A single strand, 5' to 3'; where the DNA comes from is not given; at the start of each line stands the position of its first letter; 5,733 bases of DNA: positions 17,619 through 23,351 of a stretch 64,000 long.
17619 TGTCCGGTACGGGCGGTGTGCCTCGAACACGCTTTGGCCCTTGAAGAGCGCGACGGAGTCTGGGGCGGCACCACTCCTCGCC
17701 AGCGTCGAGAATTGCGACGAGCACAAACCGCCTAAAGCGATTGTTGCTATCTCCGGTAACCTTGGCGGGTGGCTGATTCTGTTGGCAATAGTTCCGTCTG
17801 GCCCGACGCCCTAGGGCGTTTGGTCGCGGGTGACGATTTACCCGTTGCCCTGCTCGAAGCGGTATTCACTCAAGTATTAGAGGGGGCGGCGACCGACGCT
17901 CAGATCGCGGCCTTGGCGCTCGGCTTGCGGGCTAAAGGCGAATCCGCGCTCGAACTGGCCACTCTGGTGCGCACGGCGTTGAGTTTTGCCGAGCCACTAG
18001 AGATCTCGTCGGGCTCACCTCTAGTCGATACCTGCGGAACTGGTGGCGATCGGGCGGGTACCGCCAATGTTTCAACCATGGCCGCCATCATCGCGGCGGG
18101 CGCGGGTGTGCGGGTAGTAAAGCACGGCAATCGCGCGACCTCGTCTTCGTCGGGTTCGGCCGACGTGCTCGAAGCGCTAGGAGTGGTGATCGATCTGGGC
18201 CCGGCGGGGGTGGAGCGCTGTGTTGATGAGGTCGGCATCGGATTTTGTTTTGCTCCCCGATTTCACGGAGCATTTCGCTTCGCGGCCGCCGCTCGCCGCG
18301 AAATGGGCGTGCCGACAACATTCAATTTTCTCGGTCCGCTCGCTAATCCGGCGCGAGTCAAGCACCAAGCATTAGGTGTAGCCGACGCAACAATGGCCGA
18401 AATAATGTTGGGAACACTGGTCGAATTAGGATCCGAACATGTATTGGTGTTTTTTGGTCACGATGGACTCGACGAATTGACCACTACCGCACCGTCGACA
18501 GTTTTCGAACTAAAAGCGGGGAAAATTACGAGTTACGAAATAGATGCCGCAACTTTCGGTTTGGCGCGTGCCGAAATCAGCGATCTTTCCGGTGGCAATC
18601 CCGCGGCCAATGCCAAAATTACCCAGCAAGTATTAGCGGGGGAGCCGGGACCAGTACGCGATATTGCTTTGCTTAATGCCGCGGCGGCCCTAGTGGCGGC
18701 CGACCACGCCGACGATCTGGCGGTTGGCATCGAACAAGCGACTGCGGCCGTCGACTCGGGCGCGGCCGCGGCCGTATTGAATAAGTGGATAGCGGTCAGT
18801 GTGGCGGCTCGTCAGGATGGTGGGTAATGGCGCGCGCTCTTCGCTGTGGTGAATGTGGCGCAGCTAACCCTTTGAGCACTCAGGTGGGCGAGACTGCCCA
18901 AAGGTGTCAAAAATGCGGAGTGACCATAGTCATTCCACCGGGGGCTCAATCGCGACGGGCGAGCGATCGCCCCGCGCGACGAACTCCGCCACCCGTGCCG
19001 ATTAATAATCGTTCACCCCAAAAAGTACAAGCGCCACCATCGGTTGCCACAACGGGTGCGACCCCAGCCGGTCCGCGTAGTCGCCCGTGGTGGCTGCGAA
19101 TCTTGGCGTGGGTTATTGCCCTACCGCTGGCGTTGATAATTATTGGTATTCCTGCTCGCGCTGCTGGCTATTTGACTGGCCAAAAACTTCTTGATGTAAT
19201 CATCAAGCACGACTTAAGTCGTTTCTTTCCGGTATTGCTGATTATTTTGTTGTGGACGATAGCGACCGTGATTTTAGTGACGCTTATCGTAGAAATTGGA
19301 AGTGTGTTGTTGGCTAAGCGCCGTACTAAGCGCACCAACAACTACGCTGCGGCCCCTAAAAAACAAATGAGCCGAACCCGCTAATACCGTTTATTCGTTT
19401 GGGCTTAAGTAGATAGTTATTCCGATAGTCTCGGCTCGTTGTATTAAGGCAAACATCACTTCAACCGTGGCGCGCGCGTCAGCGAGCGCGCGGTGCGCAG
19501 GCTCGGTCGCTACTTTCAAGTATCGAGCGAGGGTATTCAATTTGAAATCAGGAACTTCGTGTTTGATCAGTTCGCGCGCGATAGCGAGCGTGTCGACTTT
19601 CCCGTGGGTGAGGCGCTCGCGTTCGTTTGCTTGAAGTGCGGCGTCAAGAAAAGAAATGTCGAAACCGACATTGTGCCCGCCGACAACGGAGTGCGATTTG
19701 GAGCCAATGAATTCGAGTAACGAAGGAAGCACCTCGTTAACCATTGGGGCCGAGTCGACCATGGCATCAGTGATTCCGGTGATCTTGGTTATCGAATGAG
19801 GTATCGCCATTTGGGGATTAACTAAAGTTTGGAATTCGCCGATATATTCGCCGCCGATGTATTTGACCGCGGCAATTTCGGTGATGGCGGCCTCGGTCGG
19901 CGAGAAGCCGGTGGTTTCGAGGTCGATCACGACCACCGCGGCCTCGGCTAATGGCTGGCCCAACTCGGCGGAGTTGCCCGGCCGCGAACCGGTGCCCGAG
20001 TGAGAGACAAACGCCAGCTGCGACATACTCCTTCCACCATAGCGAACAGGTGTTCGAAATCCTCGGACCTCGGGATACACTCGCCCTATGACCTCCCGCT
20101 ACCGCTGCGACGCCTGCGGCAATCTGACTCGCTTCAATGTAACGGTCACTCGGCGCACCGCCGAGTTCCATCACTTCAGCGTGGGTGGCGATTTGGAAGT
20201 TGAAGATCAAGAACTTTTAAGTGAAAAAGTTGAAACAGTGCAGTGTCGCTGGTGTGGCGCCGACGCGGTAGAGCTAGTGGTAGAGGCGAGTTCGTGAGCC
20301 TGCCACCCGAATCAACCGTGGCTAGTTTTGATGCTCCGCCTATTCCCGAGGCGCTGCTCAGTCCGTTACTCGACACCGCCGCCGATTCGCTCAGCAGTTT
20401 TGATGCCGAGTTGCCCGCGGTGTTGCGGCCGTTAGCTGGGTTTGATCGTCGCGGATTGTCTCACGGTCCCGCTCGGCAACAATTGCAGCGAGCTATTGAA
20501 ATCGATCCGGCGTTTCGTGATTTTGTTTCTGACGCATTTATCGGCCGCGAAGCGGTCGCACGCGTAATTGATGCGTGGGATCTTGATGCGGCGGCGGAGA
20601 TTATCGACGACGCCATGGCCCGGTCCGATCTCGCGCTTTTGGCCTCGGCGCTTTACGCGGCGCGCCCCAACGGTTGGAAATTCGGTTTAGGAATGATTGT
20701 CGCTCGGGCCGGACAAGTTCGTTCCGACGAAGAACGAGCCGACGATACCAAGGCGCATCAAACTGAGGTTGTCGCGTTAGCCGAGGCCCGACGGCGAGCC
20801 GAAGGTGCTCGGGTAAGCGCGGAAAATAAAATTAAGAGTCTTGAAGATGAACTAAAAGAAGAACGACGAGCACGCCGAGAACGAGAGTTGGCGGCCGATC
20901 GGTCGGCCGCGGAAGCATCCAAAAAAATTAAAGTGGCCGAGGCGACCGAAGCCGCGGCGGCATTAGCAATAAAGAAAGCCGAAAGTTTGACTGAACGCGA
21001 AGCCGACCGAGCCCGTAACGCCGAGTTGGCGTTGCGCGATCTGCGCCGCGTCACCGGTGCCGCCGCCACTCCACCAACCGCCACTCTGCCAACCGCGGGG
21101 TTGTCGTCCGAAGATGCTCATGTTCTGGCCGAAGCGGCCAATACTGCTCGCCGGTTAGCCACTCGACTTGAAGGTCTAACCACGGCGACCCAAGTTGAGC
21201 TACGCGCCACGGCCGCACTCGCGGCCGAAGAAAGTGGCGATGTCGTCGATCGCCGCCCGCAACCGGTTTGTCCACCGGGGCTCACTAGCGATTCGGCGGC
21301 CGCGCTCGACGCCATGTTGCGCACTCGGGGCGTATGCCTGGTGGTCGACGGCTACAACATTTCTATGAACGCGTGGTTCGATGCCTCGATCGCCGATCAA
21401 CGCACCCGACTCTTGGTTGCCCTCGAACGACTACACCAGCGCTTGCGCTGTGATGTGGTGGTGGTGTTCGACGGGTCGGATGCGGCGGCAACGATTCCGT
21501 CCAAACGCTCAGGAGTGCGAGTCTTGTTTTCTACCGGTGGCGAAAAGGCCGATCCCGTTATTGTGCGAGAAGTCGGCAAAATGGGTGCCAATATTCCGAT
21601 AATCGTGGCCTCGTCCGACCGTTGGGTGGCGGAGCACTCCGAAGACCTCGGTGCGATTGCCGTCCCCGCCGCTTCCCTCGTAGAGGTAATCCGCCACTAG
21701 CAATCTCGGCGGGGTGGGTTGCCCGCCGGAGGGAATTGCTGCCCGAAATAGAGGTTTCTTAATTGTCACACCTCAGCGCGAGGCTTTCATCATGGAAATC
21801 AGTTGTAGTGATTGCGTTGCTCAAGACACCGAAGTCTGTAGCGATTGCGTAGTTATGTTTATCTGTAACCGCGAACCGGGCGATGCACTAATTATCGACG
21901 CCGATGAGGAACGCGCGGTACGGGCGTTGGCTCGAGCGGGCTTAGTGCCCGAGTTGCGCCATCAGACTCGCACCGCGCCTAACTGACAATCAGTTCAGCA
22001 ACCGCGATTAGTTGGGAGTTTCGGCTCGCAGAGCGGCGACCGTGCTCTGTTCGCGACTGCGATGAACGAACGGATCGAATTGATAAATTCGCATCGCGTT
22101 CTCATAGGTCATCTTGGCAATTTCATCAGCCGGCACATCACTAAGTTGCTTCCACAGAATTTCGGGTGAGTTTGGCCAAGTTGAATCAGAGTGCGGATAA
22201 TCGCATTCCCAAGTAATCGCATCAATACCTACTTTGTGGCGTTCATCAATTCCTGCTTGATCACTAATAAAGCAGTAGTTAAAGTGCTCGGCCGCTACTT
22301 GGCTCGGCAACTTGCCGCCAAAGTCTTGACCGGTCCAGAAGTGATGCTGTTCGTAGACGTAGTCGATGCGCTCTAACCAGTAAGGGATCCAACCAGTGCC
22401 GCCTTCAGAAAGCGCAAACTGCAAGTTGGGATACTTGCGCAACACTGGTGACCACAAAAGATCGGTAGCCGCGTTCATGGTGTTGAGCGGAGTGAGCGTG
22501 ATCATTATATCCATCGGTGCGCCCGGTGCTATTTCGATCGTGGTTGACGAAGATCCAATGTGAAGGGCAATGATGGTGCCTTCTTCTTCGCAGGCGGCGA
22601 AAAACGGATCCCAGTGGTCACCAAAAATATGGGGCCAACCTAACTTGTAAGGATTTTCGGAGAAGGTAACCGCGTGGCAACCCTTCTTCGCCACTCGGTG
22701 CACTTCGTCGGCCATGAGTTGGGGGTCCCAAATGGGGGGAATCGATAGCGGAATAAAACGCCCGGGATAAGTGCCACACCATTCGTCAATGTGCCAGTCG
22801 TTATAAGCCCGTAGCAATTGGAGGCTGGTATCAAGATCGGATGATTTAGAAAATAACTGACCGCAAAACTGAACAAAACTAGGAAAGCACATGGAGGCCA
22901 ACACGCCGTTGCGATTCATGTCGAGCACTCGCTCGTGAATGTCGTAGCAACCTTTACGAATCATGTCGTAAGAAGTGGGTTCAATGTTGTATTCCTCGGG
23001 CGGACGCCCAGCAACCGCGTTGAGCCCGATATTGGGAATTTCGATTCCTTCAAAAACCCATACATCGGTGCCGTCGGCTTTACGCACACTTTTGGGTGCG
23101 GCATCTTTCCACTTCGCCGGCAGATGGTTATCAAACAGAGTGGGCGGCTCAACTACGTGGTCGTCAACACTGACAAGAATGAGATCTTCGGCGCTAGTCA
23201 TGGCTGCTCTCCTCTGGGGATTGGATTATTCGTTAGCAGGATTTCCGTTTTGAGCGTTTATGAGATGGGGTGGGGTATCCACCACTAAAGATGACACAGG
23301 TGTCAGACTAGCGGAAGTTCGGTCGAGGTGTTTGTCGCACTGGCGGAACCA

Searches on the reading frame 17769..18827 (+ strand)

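Call 46: search_protein_families(library=pfam, proteins=[window:17769-18827:+], max_evalue=0.00001)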
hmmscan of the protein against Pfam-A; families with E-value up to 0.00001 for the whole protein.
window:17769-18827:+ (352 aa): 2 families
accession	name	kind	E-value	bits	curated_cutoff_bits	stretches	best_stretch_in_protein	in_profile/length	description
PF00591.27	Glycos_transf_3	-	1.2e-83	281.1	27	1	84-333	3-252/253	Glycosyl transferase family, a/b domain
PF02885.22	Glycos_trans_3N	-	1.4e-12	47.6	26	1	13-73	2-62/63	Glycosyl transferase family, helical bundle domain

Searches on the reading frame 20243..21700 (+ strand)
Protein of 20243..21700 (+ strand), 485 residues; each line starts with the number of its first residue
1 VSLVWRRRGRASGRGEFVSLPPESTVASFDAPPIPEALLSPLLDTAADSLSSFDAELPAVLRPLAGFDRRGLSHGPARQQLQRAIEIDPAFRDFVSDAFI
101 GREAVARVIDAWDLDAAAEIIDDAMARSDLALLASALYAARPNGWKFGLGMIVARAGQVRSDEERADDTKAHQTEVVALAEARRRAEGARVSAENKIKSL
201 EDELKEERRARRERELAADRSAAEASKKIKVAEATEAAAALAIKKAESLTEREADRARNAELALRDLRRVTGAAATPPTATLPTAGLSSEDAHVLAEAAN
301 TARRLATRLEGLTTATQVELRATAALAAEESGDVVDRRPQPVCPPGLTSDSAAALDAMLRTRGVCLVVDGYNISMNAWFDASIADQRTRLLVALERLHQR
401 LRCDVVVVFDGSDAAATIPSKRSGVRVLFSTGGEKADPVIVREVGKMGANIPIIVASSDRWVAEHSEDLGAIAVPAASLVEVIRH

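Call 47: search_protein_families(library=pfam, proteins=[window:20243-21700:+], max_evalue=0.00001)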
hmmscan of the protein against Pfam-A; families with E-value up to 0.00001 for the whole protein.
window:20243-21700:+ (485 aa): 1 family
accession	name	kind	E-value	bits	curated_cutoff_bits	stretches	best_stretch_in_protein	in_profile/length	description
PF05991.17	NYN_YacP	-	3.5e-15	56.8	24.6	1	366-483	1-127/166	YacP-like NYN domain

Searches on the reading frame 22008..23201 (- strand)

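Call 51: search_protein_families(library=pfam, proteins=[window:22008-23201:-], max_evalue=0.00001)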
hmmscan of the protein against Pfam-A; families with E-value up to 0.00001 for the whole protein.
window:22008-23201:- (397 aa): 1 family
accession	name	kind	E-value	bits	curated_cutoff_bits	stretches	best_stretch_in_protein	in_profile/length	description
PF04909.20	Amidohydro_2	-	1.2e-27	97.9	26.4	1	88-375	21-289/289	Amidohydrolase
